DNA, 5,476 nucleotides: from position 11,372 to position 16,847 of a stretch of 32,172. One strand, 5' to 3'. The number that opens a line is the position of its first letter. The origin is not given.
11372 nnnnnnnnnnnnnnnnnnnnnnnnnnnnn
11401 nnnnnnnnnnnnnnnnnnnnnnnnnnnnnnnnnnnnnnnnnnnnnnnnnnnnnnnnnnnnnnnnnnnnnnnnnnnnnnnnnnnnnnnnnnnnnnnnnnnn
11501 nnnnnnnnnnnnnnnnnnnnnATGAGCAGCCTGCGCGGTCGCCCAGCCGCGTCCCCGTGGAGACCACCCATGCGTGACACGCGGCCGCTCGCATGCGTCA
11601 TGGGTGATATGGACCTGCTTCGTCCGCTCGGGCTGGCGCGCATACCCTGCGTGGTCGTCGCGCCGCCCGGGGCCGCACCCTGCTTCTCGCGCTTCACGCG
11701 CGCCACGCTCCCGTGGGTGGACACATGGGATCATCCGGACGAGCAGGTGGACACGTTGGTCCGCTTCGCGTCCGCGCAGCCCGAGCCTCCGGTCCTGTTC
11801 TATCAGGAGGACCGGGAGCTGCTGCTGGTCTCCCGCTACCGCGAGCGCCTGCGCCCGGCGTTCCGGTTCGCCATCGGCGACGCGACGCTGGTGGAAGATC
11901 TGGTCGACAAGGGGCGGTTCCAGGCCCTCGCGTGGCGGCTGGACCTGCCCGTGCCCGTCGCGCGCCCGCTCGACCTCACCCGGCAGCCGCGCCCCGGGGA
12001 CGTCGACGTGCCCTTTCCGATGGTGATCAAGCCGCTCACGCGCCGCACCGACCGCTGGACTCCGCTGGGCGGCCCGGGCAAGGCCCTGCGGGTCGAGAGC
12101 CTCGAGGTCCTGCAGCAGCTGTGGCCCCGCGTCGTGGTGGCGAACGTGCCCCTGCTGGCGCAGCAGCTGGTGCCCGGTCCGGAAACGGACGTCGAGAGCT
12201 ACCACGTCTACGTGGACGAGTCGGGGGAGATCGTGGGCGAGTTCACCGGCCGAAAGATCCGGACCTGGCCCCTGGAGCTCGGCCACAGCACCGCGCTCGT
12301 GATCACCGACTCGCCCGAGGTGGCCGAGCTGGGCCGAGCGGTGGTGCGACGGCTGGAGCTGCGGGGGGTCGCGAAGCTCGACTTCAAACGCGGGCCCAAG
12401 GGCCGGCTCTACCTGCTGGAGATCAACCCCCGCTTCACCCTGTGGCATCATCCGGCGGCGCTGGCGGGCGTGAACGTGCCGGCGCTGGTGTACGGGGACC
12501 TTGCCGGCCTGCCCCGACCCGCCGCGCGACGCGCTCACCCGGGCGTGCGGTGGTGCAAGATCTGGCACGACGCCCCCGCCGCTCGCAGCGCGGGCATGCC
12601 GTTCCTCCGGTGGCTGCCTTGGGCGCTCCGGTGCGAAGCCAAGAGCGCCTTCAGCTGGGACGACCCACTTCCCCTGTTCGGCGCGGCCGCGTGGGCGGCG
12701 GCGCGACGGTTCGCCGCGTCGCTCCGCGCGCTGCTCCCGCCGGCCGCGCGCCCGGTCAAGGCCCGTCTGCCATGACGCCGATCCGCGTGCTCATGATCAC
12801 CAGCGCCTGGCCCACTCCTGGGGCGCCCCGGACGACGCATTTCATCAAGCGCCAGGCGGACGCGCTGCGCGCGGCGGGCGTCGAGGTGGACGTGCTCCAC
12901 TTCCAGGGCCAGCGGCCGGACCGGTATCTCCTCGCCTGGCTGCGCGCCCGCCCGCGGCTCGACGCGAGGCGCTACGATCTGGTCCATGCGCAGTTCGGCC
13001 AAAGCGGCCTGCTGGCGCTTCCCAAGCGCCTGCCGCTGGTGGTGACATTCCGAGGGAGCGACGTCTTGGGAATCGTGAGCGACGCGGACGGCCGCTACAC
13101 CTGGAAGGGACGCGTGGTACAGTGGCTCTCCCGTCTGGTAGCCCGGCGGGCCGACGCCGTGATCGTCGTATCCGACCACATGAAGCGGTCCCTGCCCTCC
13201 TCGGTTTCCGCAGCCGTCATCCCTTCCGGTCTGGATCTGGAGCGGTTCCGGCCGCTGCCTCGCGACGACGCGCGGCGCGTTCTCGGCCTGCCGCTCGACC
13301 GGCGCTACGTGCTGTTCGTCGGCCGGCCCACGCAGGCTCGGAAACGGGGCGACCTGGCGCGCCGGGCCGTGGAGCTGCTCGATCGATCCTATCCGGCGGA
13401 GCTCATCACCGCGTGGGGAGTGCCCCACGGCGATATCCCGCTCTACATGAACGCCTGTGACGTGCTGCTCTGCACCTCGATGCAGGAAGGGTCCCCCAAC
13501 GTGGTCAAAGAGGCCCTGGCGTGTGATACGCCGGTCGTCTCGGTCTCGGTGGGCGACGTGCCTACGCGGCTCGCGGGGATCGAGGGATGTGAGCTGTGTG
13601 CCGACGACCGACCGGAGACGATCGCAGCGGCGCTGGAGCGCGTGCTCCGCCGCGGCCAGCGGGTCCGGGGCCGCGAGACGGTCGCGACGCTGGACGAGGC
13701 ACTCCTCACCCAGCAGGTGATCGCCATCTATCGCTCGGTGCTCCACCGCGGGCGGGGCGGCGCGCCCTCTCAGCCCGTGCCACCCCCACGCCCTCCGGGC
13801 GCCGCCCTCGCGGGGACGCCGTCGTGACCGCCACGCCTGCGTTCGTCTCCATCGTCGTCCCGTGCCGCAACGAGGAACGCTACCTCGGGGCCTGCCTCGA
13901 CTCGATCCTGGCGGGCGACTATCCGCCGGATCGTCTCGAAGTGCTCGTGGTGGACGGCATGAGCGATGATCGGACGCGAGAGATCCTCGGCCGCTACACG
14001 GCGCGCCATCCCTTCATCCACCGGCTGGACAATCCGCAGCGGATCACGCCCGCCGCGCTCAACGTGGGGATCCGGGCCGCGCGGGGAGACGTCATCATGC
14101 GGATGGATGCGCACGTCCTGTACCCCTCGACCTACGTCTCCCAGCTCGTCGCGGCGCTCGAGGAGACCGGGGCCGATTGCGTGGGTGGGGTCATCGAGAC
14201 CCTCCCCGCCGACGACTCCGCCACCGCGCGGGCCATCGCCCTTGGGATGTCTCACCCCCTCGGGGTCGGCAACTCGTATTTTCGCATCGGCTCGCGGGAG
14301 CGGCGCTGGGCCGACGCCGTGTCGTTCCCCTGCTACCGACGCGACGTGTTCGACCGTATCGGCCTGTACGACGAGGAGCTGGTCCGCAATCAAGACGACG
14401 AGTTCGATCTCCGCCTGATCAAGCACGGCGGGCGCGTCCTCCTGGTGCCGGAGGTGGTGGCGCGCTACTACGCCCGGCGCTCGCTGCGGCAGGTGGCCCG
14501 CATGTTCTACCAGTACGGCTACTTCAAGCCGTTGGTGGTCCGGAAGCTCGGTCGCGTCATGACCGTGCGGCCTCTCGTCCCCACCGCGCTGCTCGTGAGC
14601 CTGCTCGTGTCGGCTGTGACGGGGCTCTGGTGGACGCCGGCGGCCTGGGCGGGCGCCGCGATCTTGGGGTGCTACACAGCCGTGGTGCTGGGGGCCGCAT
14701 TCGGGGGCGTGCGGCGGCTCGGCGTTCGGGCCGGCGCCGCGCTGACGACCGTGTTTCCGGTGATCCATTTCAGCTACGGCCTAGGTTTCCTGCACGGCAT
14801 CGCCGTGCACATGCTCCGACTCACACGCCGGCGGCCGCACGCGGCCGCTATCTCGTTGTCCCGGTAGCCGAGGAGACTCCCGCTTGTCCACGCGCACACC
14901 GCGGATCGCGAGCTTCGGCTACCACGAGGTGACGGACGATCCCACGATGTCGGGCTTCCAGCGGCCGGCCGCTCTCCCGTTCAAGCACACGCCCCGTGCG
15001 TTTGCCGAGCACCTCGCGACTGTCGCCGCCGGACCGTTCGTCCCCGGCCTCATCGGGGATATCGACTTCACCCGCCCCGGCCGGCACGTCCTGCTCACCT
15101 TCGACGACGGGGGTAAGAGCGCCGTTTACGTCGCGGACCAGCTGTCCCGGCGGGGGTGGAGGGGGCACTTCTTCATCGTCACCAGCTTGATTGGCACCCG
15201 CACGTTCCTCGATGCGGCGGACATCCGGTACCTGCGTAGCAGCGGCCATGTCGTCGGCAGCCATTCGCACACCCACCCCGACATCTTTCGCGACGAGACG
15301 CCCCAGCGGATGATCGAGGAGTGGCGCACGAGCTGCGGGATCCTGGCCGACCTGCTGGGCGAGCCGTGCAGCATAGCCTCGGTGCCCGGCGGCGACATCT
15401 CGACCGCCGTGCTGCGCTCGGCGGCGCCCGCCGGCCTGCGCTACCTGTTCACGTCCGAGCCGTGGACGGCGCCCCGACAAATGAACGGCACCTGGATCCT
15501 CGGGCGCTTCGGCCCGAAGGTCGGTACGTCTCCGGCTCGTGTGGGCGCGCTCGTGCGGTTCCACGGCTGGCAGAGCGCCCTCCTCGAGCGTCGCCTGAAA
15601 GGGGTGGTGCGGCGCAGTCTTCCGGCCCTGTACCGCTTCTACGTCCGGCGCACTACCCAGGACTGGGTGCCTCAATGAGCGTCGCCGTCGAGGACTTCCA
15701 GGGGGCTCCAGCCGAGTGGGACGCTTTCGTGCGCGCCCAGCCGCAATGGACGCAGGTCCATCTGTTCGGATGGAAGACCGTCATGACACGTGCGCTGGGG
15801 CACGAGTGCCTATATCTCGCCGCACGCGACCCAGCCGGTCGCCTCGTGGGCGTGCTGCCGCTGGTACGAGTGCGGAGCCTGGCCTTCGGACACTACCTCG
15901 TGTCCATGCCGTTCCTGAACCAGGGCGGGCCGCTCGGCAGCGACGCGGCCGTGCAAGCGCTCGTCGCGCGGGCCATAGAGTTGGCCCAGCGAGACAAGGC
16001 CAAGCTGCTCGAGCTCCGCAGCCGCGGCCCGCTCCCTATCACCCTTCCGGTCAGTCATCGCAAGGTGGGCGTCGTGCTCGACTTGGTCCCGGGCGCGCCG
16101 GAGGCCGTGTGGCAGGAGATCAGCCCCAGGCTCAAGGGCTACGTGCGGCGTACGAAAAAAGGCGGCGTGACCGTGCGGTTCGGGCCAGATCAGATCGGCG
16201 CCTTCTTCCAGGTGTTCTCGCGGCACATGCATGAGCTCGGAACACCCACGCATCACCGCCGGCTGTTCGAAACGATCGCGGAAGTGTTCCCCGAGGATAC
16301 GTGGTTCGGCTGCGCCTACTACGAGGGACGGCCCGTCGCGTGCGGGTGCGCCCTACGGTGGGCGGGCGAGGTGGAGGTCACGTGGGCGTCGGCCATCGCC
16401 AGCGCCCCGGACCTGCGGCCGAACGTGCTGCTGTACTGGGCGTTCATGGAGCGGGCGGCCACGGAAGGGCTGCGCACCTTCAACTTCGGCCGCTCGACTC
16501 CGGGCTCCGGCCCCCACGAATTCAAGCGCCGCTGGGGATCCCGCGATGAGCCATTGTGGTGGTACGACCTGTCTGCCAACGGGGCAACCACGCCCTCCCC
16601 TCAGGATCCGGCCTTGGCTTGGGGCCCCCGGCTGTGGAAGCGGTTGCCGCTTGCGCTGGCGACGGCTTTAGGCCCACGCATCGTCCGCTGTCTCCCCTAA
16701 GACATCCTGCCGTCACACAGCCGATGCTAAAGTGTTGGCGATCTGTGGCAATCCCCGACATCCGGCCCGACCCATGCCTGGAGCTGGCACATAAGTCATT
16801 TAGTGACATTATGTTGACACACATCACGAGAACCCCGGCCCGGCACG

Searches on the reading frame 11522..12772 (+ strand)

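Call 10: search_protein_families(library=pfam, proteins=[window:11522-12772:+], max_evalue=0.001)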
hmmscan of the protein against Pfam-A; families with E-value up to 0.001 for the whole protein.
window:11522-12772:+ (417 aa): 1 family
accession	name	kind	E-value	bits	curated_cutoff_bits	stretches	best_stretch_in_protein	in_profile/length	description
PF15632.11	ATPgrasp_Ter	-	1.7e-08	34.7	29.1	1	256-342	38-123/131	ATP-grasp in the biosynthetic pathway with Ter operon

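Call 69: search_protein_families(library=ncbifam, proteins=[window:11522-12772:+], max_evalue=0.00001)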
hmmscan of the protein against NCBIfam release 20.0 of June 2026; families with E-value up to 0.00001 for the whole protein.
window:11522-12772:+ (417 aa): 4 families
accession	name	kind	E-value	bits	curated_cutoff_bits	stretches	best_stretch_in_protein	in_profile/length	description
NF009406.0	PRK12767.1-5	equivalog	8.9e-09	34.9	271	1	190-329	166-295/327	carbamoyl phosphate synthase-like protein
NF005315.0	PRK06849.1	equivalog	1.6e-07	30.7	406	1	102-306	89-277/389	hypothetical protein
NF009402.0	PRK12767.1-1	equivalog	2.7e-07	29.7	218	1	88-323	73-294/329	carbamoyl phosphate synthase-like protein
NF009404.0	PRK12767.1-3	equivalog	1.2e-06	27.7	316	1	205-330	191-309/344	carbamoyl phosphate synthase-like protein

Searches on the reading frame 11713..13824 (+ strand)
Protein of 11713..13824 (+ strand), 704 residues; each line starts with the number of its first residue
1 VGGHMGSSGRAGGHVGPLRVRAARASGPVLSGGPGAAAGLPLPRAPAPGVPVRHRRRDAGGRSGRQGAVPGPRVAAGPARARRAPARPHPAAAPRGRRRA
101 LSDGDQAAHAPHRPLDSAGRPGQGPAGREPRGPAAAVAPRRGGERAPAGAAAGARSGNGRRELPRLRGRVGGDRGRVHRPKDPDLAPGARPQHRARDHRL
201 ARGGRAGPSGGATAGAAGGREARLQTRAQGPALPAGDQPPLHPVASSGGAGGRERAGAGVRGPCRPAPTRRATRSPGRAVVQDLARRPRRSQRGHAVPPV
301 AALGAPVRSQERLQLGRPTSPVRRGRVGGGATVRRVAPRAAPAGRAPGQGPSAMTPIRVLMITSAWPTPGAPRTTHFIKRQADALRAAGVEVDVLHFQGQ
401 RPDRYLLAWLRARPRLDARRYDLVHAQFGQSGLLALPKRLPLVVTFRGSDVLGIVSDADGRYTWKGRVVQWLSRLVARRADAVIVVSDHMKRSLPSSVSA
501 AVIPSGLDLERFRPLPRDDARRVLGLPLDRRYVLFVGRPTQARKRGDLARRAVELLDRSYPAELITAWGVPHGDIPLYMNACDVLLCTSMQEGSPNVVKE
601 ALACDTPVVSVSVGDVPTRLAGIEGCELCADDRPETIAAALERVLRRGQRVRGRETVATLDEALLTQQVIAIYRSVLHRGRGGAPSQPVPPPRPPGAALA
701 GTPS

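Call 10: search_protein_families(library=pfam, proteins=[window:11713-13824:+], max_evalue=0.001)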
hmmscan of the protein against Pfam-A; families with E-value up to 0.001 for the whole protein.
window:11713-13824:+ (704 aa): 4 families
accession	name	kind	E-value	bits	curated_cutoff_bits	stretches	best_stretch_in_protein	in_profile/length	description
PF13439.12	Glyco_transf_4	-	8.9e-15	55.6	28.5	1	390-511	42-170/170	Glycosyltransferase Family 4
PF13692.12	Glyco_trans_1_4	-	3.4e-12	47.3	27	1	573-646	68-141/142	Glycosyl transferases group 1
PF00534.26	Glycos_transf_1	-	1.1e-10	41.8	26.4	1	563-647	74-158/172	Glycosyl transferases group 1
PF13579.12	Glyco_trans_4_4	-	3.9e-06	27.7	29.7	1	374-494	31-142/158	Glycosyl transferase 4-like domain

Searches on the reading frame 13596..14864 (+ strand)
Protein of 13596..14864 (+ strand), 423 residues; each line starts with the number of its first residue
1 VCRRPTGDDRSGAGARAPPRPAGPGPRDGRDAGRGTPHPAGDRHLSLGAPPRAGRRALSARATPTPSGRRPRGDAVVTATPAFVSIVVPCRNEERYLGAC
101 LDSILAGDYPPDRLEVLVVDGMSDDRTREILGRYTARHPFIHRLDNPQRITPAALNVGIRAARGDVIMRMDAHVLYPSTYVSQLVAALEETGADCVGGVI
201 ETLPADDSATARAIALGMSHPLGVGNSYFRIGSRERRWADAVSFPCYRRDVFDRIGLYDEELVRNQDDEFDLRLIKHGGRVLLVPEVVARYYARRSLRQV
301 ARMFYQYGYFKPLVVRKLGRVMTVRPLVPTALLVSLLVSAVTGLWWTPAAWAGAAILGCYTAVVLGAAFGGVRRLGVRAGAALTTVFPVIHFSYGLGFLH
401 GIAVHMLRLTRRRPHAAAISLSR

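Call 10: search_protein_families(library=pfam, proteins=[window:13596-14864:+], max_evalue=0.001)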
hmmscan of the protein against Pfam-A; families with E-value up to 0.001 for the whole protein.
window:13596-14864:+ (423 aa): 2 families
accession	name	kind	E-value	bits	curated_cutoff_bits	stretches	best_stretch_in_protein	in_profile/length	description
PF00535.33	Glycos_transf_2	-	7.5e-27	94.7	23.3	1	85-220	1-132/168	Glycosyl transferase family 2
PF13641.12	Glyco_tranf_2_3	-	5.5e-20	72.8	27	1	81-302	1-222/230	Glycosyltransferase like family 2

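Call 69: search_protein_families(library=ncbifam, proteins=[window:13596-14864:+], max_evalue=0.00001)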
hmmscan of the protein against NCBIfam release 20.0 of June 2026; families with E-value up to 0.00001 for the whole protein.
window:13596-14864:+ (423 aa): 14 families
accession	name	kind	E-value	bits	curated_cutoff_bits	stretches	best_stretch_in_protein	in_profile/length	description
TIGR03965.1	mycofact_glyco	equivalog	4.4e-25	88.5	280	1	81-367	73-355/467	mycofactocin biosynthesis glycosyltransferase MftF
NF041875.1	EPS_EpsD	equivalog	6.9e-18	65.1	370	1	84-335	1-254/325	exopolysaccharide biosynthesis glycosyltransferase EpsD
NF007482.0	PRK10073.1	equivalog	5.6e-15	55.2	423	1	83-293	7-217/334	glycosyltransferase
TIGR04283.1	glyco_like_mftF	equivalog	7.6e-12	45.3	182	1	84-297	1-194/221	TIGR04283 family arsenosugar biosynthesis glycosyltransferase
TIGR03937.1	PgaC_IcaA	equivalog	2.6e-11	43.1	422.3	1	82-191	45-153/407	poly-beta-1,6-N-acetyl-D-glucosamine synthase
NF041394.1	GtaseAglG_Halo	equivalog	8e-10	38.5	440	1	84-270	3-186/304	glucosyl-dolichyl phosphate glucuronosyltransferase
TIGR03111.1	glyc2_xrt_Gpos1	hypoth_equivalog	1e-09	37.7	363.95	1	83-201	50-170/439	TIGR03111 family XrtG-associated glycosyltransferase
NF038299.1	EPS_HpsN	equivalog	9e-09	34.7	425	1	83-221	2-141/317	hormogonium polysaccharide biosynthesis glycosyltransferase HpsN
TIGR03469.1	HpnB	hypoth_equivalog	9.1e-09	34.8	379.25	1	77-144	40-105/386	hopene-associated glycosyltransferase HpnB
TIGR04242.1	nodulat_NodC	equivalog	1.5e-08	34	550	1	78-207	44-172/395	chitooligosaccharide synthase NodC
NF045692.1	OglycostaseCruG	equivalog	3.1e-07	29.7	600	1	82-197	41-161/386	2'-O-glycosyltransferase CruG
NF010496.0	PRK13915.1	equivalog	8e-07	28.4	262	1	82-188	31-142/307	glucosyl-3-phosphoglycerate synthase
NF007986.1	PRK10714.1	equivalog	6.8e-06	25.3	529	1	84-200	8-126/316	undecaprenyl-phosphate 4-deoxy-4-formamido-L-arabinose transferase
NF047683.1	TeichurnBiosyTuaG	equivalog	9.7e-06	25.4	400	0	82-173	6-96/252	teichuronic acid biosynthesis protein TuaG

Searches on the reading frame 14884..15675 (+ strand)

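Call 10: search_protein_families(library=pfam, proteins=[window:14884-15675:+], max_evalue=0.001)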
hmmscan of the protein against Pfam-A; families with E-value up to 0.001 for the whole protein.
window:14884-15675:+ (264 aa): 1 family
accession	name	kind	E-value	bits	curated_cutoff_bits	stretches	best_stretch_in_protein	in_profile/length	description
PF01522.26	Polysacc_deac_1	-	3.6e-18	66.1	23.1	1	64-187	4-123/124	Polysaccharide deacetylase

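Call 69: search_protein_families(library=ncbifam, proteins=[window:14884-15675:+], max_evalue=0.00001)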
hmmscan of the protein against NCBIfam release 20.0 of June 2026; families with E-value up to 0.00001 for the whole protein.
window:14884-15675:+ (264 aa): 3 families
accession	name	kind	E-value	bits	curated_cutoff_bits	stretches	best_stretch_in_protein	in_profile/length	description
NF050820.1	PolSacchBiosHfsH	equivalog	3.4e-07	30.2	400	1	69-175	36-146/249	oligosaccharide deacetylase HfsH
TIGR02764.1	spore_ybaN_pdaB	equivalog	2.1e-06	27.7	237.4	1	67-185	6-121/191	polysaccharide deacetylase family sporulation protein PdaB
TIGR02884.1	spore_pdaA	equivalog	8e-06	25.7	298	0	67-191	37-159/224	delta-lactam-biosynthetic de-N-acetylase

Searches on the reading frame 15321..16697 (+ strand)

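Call 10: search_protein_families(library=pfam, proteins=[window:15321-16697:+], max_evalue=0.001)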
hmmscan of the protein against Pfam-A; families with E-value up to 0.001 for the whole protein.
window:15321-16697:+ (459 aa): 2 families
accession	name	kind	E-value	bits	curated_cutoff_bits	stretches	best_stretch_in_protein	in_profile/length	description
PF13480.13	Acetyltransf_6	-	1.9e-15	57.7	22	1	274-403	10-143/143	Acetyltransferase (GNAT) domain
PF02388.22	FemAB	-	0.00029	20.2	24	0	251-333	154-237/406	FemAB family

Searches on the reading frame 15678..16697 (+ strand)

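Call 69: search_protein_families(library=ncbifam, proteins=[window:15678-16697:+], max_evalue=0.00001)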
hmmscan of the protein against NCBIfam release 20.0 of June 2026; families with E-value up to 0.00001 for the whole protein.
window:15678-16697:+ (340 aa): 1 family
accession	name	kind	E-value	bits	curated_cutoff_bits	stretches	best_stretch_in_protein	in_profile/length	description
TIGR03019.1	pepcterm_femAB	equivalog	6.9e-82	275.1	260.35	1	12-340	1-330/330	FemAB family XrtA/PEP-CTERM system-associated protein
